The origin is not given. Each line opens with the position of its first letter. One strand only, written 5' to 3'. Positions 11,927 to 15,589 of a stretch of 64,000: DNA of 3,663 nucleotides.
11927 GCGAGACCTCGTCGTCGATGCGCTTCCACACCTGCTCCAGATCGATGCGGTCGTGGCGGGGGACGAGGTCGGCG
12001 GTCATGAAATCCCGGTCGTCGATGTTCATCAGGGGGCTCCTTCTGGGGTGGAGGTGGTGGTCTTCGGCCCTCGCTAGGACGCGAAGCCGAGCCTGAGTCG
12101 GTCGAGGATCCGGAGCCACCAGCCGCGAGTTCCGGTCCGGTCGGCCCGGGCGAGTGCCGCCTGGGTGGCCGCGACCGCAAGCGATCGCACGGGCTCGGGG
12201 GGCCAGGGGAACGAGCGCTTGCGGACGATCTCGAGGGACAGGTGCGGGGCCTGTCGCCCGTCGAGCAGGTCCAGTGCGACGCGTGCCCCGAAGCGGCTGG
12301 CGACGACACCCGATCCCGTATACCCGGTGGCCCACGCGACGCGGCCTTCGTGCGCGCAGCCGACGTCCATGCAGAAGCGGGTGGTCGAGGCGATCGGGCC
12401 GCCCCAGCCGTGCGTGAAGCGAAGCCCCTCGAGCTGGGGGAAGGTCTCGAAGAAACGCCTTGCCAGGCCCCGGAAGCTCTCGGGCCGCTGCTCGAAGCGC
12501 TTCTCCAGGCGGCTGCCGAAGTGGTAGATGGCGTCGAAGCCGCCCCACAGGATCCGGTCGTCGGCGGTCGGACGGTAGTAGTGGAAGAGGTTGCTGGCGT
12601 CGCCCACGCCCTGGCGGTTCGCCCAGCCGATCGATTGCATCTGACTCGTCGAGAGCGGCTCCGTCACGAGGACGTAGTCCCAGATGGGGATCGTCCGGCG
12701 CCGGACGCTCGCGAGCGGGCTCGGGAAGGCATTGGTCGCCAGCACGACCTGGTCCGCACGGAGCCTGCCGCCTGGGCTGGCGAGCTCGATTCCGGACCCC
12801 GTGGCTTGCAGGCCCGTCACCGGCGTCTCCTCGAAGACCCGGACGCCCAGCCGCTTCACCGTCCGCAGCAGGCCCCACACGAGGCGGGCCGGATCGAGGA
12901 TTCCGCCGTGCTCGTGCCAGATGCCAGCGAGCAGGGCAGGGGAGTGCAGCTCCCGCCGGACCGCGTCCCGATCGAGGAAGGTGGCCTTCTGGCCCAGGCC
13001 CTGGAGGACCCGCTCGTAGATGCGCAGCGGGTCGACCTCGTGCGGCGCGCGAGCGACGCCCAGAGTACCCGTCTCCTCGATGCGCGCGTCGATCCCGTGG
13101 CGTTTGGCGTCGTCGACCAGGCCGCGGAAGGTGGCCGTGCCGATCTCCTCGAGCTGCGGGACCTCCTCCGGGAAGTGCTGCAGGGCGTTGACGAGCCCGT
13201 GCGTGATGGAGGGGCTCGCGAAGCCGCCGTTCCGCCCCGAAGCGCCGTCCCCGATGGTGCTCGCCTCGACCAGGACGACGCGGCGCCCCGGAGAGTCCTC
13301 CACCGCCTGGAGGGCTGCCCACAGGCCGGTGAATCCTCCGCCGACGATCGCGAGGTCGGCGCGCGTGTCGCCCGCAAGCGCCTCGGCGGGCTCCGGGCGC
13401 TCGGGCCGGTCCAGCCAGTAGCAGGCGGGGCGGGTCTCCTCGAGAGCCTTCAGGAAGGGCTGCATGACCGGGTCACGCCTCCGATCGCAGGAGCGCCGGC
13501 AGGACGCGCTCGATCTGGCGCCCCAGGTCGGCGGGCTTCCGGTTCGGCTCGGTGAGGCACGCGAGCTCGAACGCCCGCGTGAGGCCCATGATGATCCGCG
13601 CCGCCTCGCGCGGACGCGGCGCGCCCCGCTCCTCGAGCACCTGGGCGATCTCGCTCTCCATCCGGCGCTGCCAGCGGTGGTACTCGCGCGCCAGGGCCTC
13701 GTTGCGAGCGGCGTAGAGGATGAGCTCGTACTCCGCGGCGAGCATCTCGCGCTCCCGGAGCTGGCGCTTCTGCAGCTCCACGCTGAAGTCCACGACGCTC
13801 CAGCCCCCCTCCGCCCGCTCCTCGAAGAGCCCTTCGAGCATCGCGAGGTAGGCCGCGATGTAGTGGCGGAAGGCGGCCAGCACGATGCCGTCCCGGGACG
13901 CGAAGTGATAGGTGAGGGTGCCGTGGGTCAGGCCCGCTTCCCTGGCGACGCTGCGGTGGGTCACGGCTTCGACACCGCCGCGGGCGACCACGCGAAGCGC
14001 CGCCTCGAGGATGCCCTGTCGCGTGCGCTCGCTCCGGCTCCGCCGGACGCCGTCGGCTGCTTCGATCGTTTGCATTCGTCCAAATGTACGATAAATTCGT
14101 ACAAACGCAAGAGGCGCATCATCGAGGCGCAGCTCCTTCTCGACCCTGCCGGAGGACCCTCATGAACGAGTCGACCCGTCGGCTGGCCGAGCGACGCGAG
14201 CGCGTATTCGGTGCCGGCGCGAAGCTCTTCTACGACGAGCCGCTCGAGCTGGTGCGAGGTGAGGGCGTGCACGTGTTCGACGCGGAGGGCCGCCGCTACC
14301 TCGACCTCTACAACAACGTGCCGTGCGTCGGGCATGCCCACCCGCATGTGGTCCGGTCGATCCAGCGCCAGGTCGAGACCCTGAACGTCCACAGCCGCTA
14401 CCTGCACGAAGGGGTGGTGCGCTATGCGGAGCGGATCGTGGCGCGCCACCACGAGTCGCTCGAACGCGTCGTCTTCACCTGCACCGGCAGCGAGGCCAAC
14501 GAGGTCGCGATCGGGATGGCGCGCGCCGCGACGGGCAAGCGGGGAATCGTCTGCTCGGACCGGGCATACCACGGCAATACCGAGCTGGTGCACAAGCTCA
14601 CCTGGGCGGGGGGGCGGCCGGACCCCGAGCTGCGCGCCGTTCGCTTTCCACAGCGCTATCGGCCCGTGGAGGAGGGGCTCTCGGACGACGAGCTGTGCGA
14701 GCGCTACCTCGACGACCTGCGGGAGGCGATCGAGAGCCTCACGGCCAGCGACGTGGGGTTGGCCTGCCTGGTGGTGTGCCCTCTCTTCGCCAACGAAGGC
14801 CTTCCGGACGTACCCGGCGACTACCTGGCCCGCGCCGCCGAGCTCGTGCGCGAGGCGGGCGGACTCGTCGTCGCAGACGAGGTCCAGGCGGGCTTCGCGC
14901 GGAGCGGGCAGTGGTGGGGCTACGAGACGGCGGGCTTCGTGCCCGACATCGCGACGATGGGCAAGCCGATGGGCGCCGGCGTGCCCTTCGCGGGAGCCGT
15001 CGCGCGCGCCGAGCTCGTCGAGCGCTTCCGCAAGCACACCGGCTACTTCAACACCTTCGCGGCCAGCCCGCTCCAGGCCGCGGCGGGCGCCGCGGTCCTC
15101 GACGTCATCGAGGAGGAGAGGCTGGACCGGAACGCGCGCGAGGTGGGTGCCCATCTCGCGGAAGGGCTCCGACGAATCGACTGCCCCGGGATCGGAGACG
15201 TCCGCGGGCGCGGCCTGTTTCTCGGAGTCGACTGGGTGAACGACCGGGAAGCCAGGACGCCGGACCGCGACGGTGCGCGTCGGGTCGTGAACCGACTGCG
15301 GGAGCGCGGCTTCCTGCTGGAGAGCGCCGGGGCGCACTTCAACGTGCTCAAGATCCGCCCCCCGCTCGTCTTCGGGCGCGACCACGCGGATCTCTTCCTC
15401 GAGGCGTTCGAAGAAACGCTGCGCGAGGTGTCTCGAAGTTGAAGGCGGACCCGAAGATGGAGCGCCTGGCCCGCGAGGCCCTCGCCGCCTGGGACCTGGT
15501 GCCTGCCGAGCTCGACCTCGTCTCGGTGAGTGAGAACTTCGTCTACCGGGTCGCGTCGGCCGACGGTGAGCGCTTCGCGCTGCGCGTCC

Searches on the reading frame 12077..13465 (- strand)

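Call 45: search_protein_families(library=pfam, proteins=[window:12077-13465:-], max_evalue=0.00001)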
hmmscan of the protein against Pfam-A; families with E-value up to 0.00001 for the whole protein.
window:12077-13465:- (463 aa): 2 families
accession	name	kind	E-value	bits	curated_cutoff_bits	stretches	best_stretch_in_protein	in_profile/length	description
PF01266.30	DAO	-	1.3e-54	186.5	27.9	1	37-397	1-350/353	FAD dependent oxidoreductase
PF00890.30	FAD_binding_2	-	3.4e-06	26.9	20.4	0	37-283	1-238/414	FAD binding domain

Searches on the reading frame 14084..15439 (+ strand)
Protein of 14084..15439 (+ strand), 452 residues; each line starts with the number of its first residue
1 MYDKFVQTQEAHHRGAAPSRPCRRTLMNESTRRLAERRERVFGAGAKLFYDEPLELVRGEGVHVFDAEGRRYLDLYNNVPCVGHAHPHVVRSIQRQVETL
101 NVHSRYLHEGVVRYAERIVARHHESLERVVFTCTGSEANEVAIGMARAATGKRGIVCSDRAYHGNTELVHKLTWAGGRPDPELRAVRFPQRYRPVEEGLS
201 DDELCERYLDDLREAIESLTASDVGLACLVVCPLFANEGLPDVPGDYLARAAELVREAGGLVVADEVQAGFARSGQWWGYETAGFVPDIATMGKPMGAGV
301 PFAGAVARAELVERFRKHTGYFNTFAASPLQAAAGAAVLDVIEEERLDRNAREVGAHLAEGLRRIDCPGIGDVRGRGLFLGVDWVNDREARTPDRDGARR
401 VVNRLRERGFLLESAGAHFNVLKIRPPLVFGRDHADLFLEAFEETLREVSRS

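Call 45: search_protein_families(library=pfam, proteins=[window:14084-15439:+], max_evalue=0.00001)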
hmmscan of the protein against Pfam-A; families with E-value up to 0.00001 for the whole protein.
window:14084-15439:+ (452 aa): 2 families
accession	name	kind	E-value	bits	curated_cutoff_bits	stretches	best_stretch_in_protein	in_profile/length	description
PF00202.27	Aminotran_3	-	4.4e-73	246.7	30.5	1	54-446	11-403/403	Aminotransferase class-III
PF00155.27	Aminotran_1_2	-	2.1e-06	27.6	19.7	0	75-362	6-290/361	Aminotransferase class I and II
